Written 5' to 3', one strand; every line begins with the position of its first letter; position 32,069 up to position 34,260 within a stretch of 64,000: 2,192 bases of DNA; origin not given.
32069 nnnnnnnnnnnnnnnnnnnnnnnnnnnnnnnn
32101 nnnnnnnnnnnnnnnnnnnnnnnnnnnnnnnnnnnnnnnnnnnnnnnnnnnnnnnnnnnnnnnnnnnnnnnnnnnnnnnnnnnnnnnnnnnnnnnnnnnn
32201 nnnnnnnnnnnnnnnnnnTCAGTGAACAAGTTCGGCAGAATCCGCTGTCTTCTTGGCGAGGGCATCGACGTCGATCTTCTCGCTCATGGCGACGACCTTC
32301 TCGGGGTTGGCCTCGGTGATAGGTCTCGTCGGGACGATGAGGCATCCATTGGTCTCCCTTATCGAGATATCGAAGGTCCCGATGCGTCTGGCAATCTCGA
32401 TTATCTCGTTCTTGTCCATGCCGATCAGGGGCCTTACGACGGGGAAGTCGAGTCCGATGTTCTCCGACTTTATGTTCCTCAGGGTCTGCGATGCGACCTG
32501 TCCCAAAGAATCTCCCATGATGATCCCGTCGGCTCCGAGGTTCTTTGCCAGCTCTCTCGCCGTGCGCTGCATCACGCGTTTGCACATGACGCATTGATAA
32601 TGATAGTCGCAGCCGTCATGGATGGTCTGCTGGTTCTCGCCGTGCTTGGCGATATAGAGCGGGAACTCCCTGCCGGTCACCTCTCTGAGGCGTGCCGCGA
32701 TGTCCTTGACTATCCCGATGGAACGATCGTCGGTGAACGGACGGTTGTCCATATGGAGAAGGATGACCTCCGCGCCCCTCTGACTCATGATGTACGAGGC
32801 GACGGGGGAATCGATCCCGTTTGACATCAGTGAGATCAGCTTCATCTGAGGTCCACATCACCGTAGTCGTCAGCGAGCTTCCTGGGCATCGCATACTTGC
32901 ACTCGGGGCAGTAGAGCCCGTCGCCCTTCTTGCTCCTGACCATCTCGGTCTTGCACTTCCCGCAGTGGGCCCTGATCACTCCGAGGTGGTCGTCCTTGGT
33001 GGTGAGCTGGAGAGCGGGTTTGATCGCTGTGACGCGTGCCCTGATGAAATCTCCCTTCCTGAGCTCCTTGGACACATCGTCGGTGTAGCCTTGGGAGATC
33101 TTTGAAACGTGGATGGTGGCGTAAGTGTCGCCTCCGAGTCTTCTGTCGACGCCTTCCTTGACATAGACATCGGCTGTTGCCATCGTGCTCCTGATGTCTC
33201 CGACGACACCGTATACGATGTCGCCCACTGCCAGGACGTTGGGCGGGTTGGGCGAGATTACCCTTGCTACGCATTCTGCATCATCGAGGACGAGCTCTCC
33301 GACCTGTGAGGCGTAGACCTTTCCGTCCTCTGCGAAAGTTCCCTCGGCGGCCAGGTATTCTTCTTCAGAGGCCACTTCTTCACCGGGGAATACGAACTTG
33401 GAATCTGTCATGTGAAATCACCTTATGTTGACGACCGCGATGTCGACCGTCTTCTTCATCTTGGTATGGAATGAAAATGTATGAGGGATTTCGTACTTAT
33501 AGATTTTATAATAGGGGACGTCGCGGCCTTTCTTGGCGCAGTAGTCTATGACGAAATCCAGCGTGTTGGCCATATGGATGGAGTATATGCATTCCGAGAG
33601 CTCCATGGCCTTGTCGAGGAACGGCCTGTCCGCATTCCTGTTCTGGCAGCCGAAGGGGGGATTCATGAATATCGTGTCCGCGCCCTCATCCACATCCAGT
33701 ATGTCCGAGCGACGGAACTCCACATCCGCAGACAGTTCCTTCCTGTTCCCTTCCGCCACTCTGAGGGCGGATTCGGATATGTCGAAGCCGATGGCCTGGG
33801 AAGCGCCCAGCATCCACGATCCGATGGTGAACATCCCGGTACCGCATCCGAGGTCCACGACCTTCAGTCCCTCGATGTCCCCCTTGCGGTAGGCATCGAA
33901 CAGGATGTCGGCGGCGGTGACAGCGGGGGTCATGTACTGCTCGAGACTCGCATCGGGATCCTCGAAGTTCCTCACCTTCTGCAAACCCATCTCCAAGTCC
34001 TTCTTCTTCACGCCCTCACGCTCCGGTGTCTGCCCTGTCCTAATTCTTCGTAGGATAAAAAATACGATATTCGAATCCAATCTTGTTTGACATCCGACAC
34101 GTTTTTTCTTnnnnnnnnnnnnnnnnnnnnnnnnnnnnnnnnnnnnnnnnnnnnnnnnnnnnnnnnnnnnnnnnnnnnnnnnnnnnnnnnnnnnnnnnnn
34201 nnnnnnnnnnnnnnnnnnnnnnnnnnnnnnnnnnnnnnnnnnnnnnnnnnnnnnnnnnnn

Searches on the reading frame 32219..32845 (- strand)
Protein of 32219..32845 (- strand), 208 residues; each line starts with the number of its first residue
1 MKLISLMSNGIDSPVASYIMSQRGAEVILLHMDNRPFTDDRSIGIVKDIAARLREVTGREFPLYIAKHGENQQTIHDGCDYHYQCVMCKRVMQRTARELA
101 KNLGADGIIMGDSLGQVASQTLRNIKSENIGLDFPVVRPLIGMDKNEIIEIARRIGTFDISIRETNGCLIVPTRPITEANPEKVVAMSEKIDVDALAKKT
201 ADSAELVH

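Call 4: search_protein_families(library=pfam, proteins=[window:32219-32845:-], max_evalue=0.1)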
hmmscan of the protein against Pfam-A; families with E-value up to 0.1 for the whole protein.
window:32219-32845:- (208 aa): 5 families
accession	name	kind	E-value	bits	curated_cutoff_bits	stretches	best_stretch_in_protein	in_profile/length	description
PF02568.20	ThiI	-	2.2e-59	200.8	20.5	1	3-192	6-196/197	Thiamine biosynthesis protein (ThiI)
PF06508.19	QueC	-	4.5e-06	26.8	22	1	3-168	2-183/210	Queuosine biosynthesis protein QueC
PF03054.22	tRNA_Me_trans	-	0.00034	20.8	20.6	1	1-35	1-35/202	tRNA methyl transferase HUP domain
PF00215.30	OMPdecase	-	0.032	14.6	27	1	98-185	140-217/221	Orotidine 5'-phosphate decarboxylase / HUMPS family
PF24167.1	DUF7411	-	0.047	13.7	28.7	1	1-155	1-147/194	Family of unknown function (DUF7411)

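Call 5: search_protein_families(library=ncbifam, proteins=[window:32219-32845:-], max_evalue=0.01)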
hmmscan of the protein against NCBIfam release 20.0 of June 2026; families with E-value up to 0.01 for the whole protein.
window:32219-32845:- (208 aa): 6 families
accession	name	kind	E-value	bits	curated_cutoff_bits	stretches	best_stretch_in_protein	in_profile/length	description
NF006222.0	PRK08349.1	subfamily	6.2e-60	202.5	251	1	1-191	1-192/198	hypothetical protein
TIGR00342.1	TIGR00342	equivalog_domain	2e-58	198.3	264.5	1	2-193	174-367/373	tRNA uracil 4-sulfurtransferase ThiI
TIGR00364.1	TIGR00364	equivalog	1.2e-05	25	150.3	0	6-169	4-185/201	7-cyano-7-deazaguanine synthase QueC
NF001138.1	PRK00143.1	equivalog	5.3e-05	22.3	284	1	4-67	3-67/345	tRNA 2-thiouridine(34) synthase MnmA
TIGR00420.1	trmU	equivalog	0.0026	16.7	236.95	1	1-39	1-39/351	tRNA 2-thiouridine(34) synthase MnmA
NF011155.0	PRK14561.1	equivalog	0.005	16.5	207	1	1-164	1-153/195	hypothetical protein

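Call 13: find_related_loci(query=window:32219-32845:-, collection=genome_contigs, flank=3000)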
Query window:32219-32845:- (208 aa) in genome_contigs; peptide patterns used: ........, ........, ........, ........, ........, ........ (x = any residue, [..] = any of these).
277 stretches matched a pattern; 205 encode a relative of the query (tblastn E <= 1e-3); the best 80 are kept; 80 distinct loci.
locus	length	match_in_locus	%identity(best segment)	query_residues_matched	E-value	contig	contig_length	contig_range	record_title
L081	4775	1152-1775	84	1-208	1e-120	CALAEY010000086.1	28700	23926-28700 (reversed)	MAG TPA_asm: uncultured Prevotellaceae bacterium isolate ERR1278074_bin.151_CONCOCT_v1.1_MAG genome assembly, contig: ER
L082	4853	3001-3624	79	1-208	6e-114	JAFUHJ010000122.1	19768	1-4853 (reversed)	MAG: Candidatus Methanomethylophilaceae archaeon isolate RGIG4496 Roe_deer_Omasum.Co__c663363, whole genome shotgun sequ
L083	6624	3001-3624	78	1-208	2e-113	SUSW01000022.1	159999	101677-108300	MAG: Thermoplasmata archaeon isolate SIG4 k141_314465, whole genome shotgun sequence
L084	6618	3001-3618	81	1-206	1e-112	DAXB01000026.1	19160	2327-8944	MAG TPA_asm: Methanomassiliicoccaceae archaeon UBA113 UBA113_contig_8570, whole genome shotgun sequence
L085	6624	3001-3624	78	1-208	1e-112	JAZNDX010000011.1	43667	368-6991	MAG: Candidatus Methanomethylophilaceae archaeon isolate T1900044725_TS20190191.MAGScoT_cleanbin_000010 SGB_1931_k141_17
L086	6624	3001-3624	77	1-208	1e-110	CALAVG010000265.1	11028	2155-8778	MAG TPA_asm: uncultured Methanomicrobiales archaeon isolate ERR1278105_bin.204_CONCOCT_v1.1_MAG genome assembly, contig:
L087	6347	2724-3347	77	1-208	2e-108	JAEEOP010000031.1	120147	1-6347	MAG: Methanomassiliicoccaceae archaeon isolate Tb.RUG.29 k141_6859192_flag=0_multi=51.6032_len=120147, whole genome shot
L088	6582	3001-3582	73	1-194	3e-93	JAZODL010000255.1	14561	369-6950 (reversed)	MAG: Candidatus Methanomethylophilaceae archaeon isolate T1900044751_TS20190417.MAGScoT_cleanbin_000147 SGB_2223_k141_35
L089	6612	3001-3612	68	1-204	6e-92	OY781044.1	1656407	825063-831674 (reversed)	MAG: Candidatus Methanomethylophilaceae archaeon isolate 11c15bc4-9f39-4069-9170-00aaf79b19ed genome assembly, chromosom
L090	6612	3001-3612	67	1-204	1e-91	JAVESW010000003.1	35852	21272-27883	MAG: Candidatus Methanomethylophilaceae archaeon isolate BF1_70 scaffold_1932_c1_biofilm_2017, whole genome shotgun sequ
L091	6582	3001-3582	73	1-194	1e-91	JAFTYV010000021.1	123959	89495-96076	MAG: Candidatus Methanomethylophilaceae archaeon isolate RGIG4274 Roe_deer_Colon.Co__c556668, whole genome shotgun seque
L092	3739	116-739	57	1-208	1e-81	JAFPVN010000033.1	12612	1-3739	MAG: Candidatus Methanomethylophilaceae archaeon isolate RGIG1513 Goat_Abomasum-3__c80452, whole genome shotgun sequence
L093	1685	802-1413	61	1-204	3e-85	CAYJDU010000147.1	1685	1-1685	MAG TPA_asm: uncultured Methanomassiliicoccales archaeon isolate ERP122455_co1_147 genome assembly, contig: NODE_44899_l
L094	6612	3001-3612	60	1-204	3e-80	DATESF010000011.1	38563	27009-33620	MAG TPA_asm: Candidatus Methanomethylophilaceae archaeon isolate SMAG_U9094 k141_517466, whole genome shotgun sequence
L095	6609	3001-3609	57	1-203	1e-78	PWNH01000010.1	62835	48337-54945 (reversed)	MAG: Methanomassiliicoccaceae archaeon isolate CSSed10_308 CS-Sed10-C347, whole genome shotgun sequence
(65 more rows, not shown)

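Call 49: search_solved_structures(query=window:32219-32845:-, max_evalue=0.001, show_alignments=2)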
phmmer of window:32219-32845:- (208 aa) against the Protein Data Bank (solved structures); distinct sequences matched with E-value up to 0.001: 2.
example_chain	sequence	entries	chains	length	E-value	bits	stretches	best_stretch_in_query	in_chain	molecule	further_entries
2c5s_A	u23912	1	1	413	3.6e-35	125.1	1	2-199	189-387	PROBABLE THIAMINE BIOSYNTHESIS PROTEIN THII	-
4kr6_A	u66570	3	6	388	4e-29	105.4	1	2-191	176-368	Probable tRNA sulfurtransferase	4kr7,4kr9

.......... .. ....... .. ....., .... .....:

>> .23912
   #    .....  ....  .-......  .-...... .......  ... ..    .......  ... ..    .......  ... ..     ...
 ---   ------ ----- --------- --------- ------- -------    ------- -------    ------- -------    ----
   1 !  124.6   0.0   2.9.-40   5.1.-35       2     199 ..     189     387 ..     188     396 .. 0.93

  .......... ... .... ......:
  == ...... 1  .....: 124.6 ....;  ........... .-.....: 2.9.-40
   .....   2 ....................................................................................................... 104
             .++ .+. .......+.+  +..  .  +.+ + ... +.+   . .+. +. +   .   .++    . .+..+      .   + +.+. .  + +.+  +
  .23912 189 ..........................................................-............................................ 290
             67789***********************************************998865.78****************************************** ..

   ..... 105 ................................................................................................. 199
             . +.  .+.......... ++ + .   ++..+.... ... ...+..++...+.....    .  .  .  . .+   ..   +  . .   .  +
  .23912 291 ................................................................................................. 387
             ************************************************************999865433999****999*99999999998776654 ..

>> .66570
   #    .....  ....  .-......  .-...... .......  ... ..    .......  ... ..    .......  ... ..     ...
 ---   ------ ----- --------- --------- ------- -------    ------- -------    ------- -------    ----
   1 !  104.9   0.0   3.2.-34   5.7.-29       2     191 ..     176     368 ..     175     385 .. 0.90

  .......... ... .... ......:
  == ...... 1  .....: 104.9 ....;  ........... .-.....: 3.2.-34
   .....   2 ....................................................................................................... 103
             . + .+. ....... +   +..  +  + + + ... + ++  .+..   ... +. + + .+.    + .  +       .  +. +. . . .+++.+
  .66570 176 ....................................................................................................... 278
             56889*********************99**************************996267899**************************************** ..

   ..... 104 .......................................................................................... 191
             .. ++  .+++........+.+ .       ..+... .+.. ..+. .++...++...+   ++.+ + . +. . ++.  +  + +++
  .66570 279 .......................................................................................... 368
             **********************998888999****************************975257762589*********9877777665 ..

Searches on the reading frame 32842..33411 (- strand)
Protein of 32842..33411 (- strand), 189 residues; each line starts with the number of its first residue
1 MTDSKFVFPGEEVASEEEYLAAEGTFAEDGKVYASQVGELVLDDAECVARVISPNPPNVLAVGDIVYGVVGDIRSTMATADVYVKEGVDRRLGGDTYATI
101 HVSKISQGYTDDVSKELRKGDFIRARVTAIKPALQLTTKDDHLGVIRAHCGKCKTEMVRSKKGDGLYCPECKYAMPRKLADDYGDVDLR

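Call 71: search_protein_families(library=pfam, proteins=[window:32842-33411:-], max_evalue=0.01)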
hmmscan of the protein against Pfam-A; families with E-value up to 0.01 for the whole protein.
window:32842-33411:- (189 aa): 3 families
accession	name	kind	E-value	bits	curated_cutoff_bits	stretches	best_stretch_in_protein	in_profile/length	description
PF14382.12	ECR1_N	-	4.2e-10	39.7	27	1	6-40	1-35/38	Exosome complex exonuclease RRP4 N-terminal region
PF08792.16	A2L_zn_ribbon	-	0.00031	20.8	22.9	1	149-173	5-29/33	A2L zinc ribbon domain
PF00575.29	S1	-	0.0042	17.9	22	0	85-131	17-63/74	S1 RNA binding domain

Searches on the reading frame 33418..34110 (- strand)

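Call 71: search_protein_families(library=pfam, proteins=[window:33418-34110:-], max_evalue=0.01)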
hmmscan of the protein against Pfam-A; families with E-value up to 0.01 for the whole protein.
window:33418-34110:- (230 aa): 9 families
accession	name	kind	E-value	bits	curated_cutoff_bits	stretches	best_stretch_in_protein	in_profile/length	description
PF13847.12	Methyltransf_31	-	9.6e-13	48.5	27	1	80-168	3-93/145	Methyltransferase domain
PF05175.20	MTS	-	1e-10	42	23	1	80-158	31-113/170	Methyltransferase small domain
PF06325.19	PrmA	-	6.3e-10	39.5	22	1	80-148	161-231/296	Ribosomal protein L11 methyltransferase (PrmA)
PF13649.12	Methyltransf_25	-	3.9e-09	37.5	27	1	84-155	1-76/97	Methyltransferase domain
PF08241.18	Methyltransf_11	-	2.8e-05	25.1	21.2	1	85-146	1-63/95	Methyltransferase domain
PF03602.21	Cons_hypoth95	-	9.9e-05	22.5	24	1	70-158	32-128/182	Conserved hypothetical protein 95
PF08242.18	Methyltransf_12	-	0.0003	21.9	30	1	85-150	1-72/98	Methyltransferase domain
PF01728.25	FtsJ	-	0.00072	20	24.1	1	78-141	20-79/181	FtsJ-like methyltransferase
PF13489.12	Methyltransf_23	-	0.00088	19.5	27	1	79-149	21-87/164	Methyltransferase domain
